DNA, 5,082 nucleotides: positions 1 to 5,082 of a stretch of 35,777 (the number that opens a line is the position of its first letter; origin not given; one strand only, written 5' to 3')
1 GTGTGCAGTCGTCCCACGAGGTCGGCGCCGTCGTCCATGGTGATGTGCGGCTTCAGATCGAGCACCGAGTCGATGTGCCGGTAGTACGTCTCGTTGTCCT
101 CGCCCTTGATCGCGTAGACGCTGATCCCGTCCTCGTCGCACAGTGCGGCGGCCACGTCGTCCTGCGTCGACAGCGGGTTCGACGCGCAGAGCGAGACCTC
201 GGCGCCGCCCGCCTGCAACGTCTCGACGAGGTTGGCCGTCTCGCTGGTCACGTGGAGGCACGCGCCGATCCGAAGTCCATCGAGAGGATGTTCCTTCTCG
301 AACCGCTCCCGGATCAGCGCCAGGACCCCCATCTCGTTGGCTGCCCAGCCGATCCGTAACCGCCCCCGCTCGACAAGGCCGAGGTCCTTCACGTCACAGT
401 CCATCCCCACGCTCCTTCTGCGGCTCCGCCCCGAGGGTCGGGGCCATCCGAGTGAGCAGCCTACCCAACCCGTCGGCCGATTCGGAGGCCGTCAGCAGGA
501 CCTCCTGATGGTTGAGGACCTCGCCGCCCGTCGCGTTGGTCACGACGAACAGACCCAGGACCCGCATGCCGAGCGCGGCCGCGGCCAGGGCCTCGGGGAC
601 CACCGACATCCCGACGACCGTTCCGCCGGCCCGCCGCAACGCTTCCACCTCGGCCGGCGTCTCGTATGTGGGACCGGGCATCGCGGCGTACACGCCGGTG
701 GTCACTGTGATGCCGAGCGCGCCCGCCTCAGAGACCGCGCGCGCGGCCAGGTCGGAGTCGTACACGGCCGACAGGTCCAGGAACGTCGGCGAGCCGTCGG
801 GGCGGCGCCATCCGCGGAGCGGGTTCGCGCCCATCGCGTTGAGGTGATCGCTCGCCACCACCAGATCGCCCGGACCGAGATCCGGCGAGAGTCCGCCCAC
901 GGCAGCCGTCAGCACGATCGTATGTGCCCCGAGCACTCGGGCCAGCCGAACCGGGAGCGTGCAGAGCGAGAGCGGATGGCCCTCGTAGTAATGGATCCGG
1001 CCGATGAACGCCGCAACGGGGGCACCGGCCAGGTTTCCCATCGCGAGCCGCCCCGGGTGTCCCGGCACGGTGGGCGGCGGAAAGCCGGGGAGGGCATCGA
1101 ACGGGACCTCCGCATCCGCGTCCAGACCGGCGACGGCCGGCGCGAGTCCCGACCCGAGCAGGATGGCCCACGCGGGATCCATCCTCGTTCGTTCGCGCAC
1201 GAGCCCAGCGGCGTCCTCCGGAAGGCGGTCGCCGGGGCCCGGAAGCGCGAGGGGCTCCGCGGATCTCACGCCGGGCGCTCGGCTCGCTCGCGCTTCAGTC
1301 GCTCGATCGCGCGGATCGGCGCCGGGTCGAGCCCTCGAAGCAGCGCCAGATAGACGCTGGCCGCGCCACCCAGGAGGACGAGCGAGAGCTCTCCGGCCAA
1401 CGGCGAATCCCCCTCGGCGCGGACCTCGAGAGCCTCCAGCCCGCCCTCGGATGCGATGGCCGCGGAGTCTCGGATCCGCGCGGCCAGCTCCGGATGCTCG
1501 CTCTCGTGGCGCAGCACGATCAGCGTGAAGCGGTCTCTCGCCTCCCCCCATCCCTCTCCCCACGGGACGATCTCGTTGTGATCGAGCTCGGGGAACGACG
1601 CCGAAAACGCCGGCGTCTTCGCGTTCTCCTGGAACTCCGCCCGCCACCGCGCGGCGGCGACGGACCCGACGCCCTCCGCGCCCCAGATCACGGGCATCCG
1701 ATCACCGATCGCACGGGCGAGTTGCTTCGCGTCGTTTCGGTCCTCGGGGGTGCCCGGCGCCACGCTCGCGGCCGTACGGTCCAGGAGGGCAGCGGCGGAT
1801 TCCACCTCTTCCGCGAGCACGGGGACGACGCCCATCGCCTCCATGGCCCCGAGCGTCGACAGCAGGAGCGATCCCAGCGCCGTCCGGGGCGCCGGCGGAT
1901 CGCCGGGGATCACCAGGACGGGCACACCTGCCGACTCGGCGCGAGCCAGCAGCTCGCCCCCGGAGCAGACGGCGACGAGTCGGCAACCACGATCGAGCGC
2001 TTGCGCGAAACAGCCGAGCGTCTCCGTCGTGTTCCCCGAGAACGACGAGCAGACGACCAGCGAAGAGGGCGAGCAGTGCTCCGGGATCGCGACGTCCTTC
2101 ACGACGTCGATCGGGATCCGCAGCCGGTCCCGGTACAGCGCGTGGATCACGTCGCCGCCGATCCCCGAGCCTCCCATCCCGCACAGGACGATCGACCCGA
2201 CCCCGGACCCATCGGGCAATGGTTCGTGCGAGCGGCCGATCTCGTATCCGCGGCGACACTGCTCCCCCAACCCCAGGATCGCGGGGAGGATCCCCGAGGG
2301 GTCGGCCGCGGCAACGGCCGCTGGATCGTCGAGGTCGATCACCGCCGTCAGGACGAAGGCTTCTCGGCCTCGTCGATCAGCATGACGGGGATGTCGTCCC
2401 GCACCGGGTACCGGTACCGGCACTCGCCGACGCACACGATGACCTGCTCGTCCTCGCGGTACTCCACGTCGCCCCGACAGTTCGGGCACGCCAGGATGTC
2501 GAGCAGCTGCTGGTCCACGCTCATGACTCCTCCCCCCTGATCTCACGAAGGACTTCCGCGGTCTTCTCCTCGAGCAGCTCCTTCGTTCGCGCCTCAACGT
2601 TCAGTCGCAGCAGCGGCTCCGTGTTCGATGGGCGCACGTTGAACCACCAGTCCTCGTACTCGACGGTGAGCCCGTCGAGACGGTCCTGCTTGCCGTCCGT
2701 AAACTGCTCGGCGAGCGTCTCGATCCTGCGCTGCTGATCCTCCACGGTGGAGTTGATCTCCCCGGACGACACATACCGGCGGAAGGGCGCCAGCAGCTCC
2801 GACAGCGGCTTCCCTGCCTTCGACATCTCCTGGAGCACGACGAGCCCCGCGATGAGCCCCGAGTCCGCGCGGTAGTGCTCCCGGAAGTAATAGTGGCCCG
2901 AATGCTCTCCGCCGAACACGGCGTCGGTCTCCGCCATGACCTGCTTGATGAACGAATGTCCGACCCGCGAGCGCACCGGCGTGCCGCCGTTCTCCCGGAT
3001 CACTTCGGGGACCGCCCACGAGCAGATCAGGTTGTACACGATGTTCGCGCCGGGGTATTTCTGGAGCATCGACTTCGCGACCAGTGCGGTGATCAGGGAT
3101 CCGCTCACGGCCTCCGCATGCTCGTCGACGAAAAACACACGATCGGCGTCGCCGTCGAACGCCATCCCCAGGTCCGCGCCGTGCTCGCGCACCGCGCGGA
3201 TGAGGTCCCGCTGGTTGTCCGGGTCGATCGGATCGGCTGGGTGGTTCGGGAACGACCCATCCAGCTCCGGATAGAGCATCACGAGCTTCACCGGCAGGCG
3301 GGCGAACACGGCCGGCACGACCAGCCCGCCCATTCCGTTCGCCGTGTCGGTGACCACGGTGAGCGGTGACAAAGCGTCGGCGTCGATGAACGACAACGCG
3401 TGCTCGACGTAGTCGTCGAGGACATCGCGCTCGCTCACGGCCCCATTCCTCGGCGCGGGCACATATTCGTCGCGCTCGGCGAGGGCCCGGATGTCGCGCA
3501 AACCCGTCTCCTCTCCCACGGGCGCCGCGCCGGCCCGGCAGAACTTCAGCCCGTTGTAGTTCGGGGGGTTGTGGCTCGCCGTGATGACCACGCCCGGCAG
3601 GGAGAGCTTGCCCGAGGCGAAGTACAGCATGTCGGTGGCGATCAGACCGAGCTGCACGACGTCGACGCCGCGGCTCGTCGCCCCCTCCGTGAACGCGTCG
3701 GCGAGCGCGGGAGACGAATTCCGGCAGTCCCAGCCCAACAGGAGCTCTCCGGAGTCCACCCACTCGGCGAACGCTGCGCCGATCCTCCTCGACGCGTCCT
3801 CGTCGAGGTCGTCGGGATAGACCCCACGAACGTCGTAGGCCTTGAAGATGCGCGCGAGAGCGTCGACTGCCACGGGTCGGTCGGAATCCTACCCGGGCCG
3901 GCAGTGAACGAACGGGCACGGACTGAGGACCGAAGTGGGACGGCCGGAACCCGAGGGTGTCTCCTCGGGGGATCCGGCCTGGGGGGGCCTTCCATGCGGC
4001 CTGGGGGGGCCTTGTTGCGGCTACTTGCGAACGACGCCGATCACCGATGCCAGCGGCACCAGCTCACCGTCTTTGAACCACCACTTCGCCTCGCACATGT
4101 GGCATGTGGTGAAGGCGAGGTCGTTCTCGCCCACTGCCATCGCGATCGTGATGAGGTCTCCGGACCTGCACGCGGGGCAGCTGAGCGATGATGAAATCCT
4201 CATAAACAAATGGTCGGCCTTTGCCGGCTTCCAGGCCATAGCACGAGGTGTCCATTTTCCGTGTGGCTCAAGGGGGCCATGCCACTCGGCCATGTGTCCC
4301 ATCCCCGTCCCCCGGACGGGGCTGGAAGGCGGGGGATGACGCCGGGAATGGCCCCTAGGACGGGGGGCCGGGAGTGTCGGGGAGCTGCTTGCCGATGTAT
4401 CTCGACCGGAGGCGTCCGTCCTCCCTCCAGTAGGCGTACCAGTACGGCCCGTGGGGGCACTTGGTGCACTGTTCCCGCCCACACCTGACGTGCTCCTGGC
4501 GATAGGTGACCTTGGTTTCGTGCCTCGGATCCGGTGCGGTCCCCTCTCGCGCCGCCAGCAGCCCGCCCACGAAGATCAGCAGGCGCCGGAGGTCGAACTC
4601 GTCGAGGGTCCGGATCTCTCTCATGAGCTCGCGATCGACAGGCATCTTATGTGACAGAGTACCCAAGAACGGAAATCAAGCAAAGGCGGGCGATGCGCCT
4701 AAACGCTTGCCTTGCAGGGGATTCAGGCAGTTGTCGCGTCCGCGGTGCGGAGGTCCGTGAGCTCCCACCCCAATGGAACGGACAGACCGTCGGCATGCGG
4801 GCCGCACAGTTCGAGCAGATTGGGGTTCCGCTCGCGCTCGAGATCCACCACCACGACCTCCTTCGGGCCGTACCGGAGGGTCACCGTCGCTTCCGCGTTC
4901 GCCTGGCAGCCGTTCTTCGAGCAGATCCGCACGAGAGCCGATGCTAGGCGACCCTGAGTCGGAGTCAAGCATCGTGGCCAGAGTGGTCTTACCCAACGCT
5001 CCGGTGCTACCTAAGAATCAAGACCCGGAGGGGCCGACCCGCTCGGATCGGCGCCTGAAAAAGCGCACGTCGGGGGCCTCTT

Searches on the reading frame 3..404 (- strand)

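Call 73: search_protein_families(library=pfam, proteins=[window:3-404:-], max_evalue=0.001)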
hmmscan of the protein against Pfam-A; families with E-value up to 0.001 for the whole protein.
window:3-404:- (134 aa): 1 family
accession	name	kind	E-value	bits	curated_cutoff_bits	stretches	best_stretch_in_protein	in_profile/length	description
PF05221.23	AdoHcyase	-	5.8e-33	114.7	25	1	3-130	2-133/299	S-adenosyl-L-homocysteine hydrolase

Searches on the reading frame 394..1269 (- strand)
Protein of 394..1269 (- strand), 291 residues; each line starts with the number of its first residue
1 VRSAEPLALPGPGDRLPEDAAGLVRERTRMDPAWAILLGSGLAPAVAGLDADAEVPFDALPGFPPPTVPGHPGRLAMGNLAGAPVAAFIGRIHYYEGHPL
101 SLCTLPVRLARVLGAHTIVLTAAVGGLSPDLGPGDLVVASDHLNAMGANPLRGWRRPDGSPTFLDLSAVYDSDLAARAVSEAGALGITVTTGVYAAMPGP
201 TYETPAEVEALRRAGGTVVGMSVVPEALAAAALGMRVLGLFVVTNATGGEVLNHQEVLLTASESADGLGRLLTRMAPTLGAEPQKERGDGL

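Call 73: search_protein_families(library=pfam, proteins=[window:394-1269:-], max_evalue=0.001)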
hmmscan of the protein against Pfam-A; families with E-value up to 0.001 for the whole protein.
window:394-1269:- (291 aa): 1 family
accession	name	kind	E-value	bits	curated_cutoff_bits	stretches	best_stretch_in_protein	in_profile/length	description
PF01048.26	PNP_UDP_1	-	6.6e-42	143.9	25.1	1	35-275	3-231/233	Phosphorylase superfamily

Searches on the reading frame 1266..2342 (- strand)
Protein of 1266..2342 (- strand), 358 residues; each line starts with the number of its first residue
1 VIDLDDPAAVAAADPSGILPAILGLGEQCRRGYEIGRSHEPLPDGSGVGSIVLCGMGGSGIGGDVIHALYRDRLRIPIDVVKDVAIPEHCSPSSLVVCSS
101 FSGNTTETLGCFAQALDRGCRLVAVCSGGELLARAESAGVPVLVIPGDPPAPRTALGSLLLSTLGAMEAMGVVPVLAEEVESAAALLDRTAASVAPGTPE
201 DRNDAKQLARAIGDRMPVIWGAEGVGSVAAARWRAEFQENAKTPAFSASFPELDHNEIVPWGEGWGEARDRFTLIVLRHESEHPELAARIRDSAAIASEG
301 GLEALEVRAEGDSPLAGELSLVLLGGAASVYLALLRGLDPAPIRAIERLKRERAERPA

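Call 73: search_protein_families(library=pfam, proteins=[window:1266-2342:-], max_evalue=0.001)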
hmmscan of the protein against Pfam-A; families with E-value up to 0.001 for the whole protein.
window:1266-2342:- (358 aa): 1 family
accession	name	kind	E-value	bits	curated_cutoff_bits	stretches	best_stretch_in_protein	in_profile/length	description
PF10432.14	bact-PGI_C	-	1.1e-44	152.5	24.5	1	202-352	2-150/151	Bacterial phospho-glucose isomerase C-terminal SIS domain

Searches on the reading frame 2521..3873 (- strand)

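Call 73: search_protein_families(library=pfam, proteins=[window:2521-3873:-], max_evalue=0.001)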
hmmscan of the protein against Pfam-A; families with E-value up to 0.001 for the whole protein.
window:2521-3873:- (450 aa): 4 families
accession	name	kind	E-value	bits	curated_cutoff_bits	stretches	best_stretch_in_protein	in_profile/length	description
PF02878.22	PGM_PMM_I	-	2.8e-30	105.2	22.5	1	8-135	2-134/138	Phosphoglucomutase/phosphomannomutase, alpha/beta/alpha domain I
PF02880.22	PGM_PMM_III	-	1.6e-28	99.5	20.7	1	259-367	3-115/115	Phosphoglucomutase/phosphomannomutase, alpha/beta/alpha domain III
PF02879.22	PGM_PMM_II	-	1.6e-23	83.6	29.3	1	153-252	1-102/103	Phosphoglucomutase/phosphomannomutase, alpha/beta/alpha domain II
PF00408.26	PGM_PMM_IV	-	9.3e-12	45.3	23.1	1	372-441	1-65/68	Phosphoglucomutase/phosphomannomutase, C-terminal domain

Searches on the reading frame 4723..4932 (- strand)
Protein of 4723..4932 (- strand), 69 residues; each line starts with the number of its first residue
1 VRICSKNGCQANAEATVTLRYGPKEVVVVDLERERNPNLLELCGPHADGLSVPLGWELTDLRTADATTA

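Call 73: search_protein_families(library=pfam, proteins=[window:4723-4932:-], max_evalue=0.001)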
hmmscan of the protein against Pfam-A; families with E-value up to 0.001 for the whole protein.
window:4723-4932:- (69 aa): 1 family
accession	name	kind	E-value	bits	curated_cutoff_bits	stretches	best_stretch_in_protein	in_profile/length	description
PF12005.13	DUF3499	-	2.6e-14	54.3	25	1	1-64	1-64/119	Protein of unknown function (DUF3499)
